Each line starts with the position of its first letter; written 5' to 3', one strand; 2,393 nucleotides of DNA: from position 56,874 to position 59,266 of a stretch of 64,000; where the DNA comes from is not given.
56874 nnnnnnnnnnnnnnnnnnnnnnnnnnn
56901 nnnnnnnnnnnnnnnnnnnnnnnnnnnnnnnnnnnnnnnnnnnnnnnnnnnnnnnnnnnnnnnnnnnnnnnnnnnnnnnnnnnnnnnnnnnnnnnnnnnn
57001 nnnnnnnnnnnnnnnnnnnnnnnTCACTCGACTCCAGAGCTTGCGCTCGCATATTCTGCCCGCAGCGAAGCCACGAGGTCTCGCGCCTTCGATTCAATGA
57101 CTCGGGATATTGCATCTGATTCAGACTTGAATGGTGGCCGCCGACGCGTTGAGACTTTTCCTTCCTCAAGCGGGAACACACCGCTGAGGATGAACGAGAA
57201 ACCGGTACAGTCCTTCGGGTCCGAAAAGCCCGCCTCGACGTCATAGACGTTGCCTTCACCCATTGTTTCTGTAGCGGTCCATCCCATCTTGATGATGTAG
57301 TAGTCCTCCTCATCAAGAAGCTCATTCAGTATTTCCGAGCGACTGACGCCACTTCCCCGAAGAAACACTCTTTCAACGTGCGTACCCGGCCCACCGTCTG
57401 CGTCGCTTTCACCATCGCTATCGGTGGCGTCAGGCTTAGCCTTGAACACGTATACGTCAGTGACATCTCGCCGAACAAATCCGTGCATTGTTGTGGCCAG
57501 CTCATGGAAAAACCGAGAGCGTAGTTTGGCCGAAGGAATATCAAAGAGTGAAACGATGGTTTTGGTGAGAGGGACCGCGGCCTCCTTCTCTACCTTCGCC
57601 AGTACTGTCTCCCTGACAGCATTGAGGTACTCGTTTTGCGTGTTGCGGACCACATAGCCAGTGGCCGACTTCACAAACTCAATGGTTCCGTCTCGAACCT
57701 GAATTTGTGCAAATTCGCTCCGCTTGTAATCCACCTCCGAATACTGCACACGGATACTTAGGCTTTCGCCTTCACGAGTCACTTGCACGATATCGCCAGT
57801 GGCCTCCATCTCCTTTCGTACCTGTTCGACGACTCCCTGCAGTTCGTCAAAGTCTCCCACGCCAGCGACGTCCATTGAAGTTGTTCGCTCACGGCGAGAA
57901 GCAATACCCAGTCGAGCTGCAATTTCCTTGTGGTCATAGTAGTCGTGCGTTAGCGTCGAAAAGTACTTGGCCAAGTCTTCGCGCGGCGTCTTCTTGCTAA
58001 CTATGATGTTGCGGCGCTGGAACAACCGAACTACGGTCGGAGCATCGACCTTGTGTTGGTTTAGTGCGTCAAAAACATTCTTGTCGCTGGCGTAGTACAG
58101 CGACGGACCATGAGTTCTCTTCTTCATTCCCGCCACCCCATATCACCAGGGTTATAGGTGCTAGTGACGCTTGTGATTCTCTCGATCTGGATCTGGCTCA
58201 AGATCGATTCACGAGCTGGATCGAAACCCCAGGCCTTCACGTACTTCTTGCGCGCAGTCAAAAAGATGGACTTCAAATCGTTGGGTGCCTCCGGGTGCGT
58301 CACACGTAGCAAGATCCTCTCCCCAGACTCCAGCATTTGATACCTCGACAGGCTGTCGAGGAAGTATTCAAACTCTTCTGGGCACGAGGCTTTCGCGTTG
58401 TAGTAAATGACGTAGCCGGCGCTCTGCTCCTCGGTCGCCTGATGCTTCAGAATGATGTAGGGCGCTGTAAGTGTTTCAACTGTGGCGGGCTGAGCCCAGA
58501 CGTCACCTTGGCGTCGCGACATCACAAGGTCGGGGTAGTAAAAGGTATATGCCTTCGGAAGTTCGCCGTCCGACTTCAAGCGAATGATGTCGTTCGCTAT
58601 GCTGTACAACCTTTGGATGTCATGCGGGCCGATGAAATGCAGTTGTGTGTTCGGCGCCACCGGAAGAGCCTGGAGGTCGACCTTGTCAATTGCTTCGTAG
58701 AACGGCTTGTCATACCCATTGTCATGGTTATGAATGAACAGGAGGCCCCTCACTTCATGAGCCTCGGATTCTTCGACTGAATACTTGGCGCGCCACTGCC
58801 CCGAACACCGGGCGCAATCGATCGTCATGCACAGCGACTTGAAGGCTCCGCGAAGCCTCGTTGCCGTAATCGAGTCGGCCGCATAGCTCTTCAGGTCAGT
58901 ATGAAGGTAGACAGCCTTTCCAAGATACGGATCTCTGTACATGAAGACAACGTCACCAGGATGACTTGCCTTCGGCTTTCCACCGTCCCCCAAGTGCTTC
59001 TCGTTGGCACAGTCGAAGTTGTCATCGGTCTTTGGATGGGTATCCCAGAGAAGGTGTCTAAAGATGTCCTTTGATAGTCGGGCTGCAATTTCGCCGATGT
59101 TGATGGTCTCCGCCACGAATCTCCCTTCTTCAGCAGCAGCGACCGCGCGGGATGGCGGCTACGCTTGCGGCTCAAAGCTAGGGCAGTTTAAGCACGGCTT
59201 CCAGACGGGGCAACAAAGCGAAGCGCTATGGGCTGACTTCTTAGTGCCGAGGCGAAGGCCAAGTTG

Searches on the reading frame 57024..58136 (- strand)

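Call 81: search_protein_families(library=padloc, proteins=[window:57024-58136:-], max_evalue=0.001)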
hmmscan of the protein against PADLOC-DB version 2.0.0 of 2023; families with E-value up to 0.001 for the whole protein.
window:57024-58136:- (370 aa): 1 family
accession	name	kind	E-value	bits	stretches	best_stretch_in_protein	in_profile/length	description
PDLC03005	Hp2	-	6.4e-43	144.7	1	13-353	5-343/359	-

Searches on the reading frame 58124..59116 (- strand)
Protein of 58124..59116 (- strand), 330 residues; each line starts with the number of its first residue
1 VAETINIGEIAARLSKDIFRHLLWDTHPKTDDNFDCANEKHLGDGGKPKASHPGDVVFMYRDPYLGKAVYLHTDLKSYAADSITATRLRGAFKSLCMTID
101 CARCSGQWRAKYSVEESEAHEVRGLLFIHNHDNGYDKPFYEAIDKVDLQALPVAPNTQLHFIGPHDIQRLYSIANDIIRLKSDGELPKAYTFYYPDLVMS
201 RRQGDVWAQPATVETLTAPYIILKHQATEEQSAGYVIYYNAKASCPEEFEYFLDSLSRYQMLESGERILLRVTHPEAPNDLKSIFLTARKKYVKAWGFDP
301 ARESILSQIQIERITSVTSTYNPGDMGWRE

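Call 81: search_protein_families(library=padloc, proteins=[window:58124-59116:-], max_evalue=0.001)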
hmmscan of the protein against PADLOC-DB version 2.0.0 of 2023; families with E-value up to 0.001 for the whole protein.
window:58124-59116:- (330 aa): 1 family
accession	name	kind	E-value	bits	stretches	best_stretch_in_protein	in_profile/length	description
PDLC03004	Hp1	-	6.7e-77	257.3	1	2-327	3-329/333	-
